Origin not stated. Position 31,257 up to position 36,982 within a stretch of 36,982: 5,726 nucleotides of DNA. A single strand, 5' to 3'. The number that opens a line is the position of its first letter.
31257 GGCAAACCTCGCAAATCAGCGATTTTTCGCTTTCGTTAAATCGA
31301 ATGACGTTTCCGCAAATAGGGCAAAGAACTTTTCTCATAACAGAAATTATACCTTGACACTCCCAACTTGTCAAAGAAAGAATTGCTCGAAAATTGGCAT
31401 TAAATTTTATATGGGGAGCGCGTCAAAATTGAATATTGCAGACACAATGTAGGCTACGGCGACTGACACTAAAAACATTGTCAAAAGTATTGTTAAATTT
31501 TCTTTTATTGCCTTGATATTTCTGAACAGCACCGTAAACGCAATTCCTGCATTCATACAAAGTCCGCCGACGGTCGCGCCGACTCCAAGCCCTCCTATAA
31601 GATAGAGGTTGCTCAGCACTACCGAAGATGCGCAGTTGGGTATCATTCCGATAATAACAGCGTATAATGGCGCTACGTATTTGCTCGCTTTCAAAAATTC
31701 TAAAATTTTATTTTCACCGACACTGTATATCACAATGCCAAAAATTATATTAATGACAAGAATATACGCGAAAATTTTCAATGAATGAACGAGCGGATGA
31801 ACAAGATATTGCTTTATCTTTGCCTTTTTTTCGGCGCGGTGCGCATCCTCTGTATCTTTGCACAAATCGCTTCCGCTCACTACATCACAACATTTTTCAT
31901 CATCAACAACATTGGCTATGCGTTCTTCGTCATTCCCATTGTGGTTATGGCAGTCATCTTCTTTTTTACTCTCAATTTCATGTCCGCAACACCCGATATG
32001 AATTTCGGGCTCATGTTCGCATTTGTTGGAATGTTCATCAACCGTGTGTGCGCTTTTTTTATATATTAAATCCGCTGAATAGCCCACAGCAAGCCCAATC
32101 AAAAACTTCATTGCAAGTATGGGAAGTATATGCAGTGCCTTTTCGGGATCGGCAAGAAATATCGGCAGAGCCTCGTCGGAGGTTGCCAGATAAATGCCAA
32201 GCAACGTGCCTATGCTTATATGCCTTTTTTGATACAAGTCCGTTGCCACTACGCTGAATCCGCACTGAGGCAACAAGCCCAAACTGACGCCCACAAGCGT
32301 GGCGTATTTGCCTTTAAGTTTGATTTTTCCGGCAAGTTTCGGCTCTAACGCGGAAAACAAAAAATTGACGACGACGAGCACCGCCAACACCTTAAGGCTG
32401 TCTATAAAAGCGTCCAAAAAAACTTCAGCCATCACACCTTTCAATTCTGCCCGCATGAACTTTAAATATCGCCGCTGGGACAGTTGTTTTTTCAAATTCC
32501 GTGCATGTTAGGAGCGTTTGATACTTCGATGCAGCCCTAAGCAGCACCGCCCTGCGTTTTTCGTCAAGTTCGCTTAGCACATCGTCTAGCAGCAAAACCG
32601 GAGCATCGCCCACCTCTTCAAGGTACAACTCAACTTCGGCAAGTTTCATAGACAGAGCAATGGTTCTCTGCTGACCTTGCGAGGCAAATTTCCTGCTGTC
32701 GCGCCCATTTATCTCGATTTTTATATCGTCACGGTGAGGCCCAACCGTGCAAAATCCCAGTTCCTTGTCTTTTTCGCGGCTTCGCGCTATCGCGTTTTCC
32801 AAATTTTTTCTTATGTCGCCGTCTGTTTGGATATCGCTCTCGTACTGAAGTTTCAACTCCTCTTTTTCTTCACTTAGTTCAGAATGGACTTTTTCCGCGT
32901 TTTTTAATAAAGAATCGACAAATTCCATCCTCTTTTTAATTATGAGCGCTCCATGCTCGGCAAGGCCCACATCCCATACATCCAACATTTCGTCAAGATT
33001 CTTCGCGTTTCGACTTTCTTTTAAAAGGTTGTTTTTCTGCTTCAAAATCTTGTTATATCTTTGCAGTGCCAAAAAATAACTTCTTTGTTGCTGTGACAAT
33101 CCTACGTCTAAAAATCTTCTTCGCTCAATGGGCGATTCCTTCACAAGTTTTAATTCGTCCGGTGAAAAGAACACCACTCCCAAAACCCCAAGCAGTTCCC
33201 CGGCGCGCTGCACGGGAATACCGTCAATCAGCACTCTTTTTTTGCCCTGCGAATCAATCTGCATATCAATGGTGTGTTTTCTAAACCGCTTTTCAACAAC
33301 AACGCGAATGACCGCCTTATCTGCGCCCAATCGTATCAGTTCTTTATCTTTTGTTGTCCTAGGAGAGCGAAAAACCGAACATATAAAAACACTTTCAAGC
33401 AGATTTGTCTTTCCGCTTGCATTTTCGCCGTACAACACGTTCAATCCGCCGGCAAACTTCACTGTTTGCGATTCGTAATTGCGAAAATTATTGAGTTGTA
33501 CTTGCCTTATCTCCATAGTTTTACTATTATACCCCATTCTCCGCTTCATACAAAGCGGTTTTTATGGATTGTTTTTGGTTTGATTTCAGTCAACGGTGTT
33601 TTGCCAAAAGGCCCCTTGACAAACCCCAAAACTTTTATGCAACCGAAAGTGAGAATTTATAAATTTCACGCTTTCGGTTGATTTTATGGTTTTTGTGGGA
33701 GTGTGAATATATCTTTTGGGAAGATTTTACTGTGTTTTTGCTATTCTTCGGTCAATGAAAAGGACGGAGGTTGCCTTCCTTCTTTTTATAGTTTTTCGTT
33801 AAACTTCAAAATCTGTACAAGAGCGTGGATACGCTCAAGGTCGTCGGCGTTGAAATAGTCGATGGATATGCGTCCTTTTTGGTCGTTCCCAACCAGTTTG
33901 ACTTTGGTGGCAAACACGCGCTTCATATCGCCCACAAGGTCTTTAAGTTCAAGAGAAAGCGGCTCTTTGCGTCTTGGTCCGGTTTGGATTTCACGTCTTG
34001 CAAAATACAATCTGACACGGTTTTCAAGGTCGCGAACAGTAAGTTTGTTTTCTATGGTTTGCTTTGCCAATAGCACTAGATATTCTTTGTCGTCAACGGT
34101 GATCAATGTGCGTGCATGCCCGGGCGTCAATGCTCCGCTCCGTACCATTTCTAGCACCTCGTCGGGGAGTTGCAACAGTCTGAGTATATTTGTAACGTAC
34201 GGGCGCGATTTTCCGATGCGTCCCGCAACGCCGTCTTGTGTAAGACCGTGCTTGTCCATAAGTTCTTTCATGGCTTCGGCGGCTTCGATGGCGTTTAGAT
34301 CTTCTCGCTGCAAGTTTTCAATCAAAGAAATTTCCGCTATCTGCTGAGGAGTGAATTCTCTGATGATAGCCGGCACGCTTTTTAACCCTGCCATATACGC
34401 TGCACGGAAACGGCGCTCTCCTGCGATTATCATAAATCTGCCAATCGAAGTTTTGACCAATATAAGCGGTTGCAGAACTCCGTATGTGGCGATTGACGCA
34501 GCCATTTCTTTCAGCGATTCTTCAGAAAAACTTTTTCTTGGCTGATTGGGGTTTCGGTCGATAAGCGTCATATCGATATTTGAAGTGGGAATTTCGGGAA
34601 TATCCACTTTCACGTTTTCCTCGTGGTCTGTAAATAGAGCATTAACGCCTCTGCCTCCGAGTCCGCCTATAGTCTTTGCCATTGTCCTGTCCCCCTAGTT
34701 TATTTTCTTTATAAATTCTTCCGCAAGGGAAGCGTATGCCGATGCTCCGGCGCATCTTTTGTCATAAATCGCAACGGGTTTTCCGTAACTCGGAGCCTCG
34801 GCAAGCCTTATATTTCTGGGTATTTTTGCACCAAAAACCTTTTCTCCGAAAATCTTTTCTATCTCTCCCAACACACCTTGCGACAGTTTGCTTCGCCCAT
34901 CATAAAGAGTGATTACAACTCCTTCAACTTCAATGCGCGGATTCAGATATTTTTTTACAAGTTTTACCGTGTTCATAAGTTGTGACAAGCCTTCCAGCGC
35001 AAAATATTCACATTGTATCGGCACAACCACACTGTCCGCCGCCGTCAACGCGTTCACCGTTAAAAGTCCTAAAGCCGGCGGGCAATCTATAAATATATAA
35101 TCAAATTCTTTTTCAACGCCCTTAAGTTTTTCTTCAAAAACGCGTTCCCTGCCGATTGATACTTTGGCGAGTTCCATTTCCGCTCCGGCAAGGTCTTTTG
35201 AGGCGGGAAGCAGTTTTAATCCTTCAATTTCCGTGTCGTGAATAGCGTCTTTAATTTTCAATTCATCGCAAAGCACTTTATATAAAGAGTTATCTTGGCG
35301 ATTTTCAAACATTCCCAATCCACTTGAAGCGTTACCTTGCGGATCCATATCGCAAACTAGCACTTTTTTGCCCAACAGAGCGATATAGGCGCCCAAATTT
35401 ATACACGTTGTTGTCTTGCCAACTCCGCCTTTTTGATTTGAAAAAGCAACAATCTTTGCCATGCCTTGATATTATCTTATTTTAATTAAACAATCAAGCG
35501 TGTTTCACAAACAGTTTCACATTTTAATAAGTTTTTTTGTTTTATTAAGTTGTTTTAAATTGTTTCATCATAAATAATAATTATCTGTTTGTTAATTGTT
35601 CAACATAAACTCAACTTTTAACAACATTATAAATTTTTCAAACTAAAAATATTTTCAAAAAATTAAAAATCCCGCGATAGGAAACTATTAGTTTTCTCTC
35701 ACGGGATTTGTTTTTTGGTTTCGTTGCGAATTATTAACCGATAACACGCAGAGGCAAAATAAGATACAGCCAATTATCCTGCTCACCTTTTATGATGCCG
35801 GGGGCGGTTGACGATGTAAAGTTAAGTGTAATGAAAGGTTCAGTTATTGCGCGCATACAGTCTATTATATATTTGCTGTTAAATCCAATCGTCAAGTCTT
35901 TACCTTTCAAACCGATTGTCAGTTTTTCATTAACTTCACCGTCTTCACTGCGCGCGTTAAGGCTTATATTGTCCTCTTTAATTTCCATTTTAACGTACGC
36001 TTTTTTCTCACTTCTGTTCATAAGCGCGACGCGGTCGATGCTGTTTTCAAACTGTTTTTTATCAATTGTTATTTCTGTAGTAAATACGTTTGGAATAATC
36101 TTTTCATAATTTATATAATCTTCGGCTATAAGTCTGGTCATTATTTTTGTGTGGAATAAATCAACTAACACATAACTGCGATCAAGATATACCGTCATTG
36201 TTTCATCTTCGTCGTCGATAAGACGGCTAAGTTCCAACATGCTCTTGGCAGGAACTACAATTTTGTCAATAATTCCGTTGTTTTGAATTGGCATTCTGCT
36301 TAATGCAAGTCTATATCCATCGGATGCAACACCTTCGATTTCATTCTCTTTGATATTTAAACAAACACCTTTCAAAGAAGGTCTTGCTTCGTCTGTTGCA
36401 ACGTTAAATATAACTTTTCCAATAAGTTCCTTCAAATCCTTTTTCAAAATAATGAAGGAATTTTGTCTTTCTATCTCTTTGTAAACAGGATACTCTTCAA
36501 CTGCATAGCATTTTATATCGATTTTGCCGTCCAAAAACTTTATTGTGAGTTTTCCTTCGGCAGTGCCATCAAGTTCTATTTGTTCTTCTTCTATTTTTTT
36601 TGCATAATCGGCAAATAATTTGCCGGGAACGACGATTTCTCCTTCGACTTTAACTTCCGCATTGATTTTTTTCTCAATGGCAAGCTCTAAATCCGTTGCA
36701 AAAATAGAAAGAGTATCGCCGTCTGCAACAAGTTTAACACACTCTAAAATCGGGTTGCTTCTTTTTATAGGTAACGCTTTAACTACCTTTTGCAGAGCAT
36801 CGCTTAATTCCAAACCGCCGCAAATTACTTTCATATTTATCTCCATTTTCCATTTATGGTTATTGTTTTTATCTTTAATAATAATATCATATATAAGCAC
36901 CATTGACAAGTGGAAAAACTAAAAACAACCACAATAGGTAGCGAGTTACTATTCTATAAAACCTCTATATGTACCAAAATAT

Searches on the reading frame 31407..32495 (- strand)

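Call 6: search_protein_families(library=pfam, proteins=[window:31407-32495:-])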
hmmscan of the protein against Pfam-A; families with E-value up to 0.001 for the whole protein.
window:31407-32495:- (362 aa): 1 family
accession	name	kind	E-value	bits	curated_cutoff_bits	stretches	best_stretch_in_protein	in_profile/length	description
PF11449.14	ArsP_2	-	8.1e-22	78.3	32.5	2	21-157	5-142/359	Putative, 10TM heavy-metal exporter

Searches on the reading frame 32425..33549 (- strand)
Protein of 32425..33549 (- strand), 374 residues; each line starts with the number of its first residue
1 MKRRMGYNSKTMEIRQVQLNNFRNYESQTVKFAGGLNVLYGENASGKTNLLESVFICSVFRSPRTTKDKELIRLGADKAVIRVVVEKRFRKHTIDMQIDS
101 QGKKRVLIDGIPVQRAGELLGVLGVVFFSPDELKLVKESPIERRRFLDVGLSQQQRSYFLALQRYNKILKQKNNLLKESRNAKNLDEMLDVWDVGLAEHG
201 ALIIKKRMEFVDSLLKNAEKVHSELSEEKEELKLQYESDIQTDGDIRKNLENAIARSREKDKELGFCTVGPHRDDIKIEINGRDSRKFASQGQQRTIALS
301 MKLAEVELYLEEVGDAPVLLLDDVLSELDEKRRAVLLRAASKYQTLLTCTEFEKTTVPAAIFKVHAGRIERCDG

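Call 6: search_protein_families(library=pfam, proteins=[window:32425-33549:-])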
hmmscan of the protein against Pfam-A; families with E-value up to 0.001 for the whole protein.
window:32425-33549:- (374 aa): 4 families
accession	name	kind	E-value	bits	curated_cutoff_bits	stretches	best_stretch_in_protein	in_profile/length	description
PF02463.25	SMC_N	-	1.9e-19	70.4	40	1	14-350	2-197/220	RecF/RecN/SMC N terminal domain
PF13476.12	AAA_23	-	2e-12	48.6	27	1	17-237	2-197/201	AAA domain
PF13175.12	AAA_15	-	8.9e-09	35.9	32.1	1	12-259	1-188/374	AAA ATPase domain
PF13304.12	AAA_21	-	2.4e-06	28.3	27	1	36-328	1-271/304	AAA domain, putative AbiEii toxin, Type IV TA system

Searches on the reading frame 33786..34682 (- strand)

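Call 54: search_protein_families(library=pfam, proteins=[window:33786-34682:-], max_evalue=0.0001)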
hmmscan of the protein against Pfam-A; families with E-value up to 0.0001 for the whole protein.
window:33786-34682:- (298 aa): 2 families
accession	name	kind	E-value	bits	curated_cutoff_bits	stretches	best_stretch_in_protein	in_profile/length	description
PF17762.8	HTH_ParB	-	3.9e-34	117.3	22.6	1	127-224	1-98/102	ParB HTH domain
PF02195.25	ParB_N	-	5.3e-31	107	26.3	1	35-125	5-95/95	ParB N-terminal domain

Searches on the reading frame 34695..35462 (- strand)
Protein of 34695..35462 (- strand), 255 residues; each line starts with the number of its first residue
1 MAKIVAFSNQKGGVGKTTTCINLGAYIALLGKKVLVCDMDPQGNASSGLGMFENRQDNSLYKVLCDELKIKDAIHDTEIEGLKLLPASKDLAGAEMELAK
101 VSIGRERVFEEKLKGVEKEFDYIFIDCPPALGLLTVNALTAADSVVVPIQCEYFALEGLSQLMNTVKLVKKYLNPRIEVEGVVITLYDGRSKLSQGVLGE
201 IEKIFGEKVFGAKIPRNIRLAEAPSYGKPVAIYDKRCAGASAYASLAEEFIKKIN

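Call 54: search_protein_families(library=pfam, proteins=[window:34695-35462:-], max_evalue=0.0001)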
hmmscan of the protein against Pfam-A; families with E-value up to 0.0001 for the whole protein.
window:34695-35462:- (255 aa): 7 families
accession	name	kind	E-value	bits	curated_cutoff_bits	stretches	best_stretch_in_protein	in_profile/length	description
PF13614.12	AAA_31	-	9.6e-68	228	27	1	3-179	2-177/177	AAA domain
PF01656.29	CbiA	-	1.7e-28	99.5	25.4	1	6-230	2-125/125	CobQ/CobB/MinD/ParA nucleotide binding domain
PF09140.17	MipZ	-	1e-11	45.1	20.7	1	4-162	2-142/262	ATPase MipZ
PF06564.18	CBP_BcsQ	-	6.1e-11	42.7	21.3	1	3-248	2-231/234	Cellulose biosynthesis protein BcsQ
PF10609.15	ParA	-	4.7e-09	36.5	27.1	1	3-170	4-164/246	NUBPL iron-transfer P-loop NTPase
PF00142.24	Fer4_NifH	-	1.9e-07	31.3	25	1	10-251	7-245/271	4Fe-4S iron sulfur cluster binding proteins, NifH/frxC family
PF02374.21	ArsA_ATPase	-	7.7e-07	29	24.3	1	9-81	7-69/305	Anion-transporting ATPase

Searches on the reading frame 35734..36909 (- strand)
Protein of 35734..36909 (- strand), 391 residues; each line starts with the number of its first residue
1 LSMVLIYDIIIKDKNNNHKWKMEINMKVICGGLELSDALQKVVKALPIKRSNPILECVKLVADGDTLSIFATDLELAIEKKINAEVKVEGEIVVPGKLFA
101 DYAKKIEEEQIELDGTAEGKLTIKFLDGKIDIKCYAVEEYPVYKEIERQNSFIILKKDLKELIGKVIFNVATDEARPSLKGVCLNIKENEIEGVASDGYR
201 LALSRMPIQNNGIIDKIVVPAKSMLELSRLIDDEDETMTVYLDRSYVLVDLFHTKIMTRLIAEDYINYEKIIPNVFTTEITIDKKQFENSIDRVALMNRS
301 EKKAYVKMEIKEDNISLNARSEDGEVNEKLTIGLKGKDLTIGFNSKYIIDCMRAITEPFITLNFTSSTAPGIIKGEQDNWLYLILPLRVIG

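Call 54: search_protein_families(library=pfam, proteins=[window:35734-36909:-], max_evalue=0.0001)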
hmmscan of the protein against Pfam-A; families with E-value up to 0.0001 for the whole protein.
window:35734-36909:- (391 aa): 3 families
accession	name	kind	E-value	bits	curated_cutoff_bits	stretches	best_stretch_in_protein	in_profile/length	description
PF00712.24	DNA_pol3_beta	-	3.6e-30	105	24.4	1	26-143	1-119/120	DNA polymerase III beta subunit, N-terminal domain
PF02767.21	DNA_pol3_beta_2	-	2.2e-28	99.3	27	1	156-265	4-114/116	DNA polymerase III beta subunit, central domain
PF02768.20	DNA_pol3_beta_3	-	5.4e-26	91.2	27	1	270-387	2-120/121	DNA polymerase III beta subunit, C-terminal domain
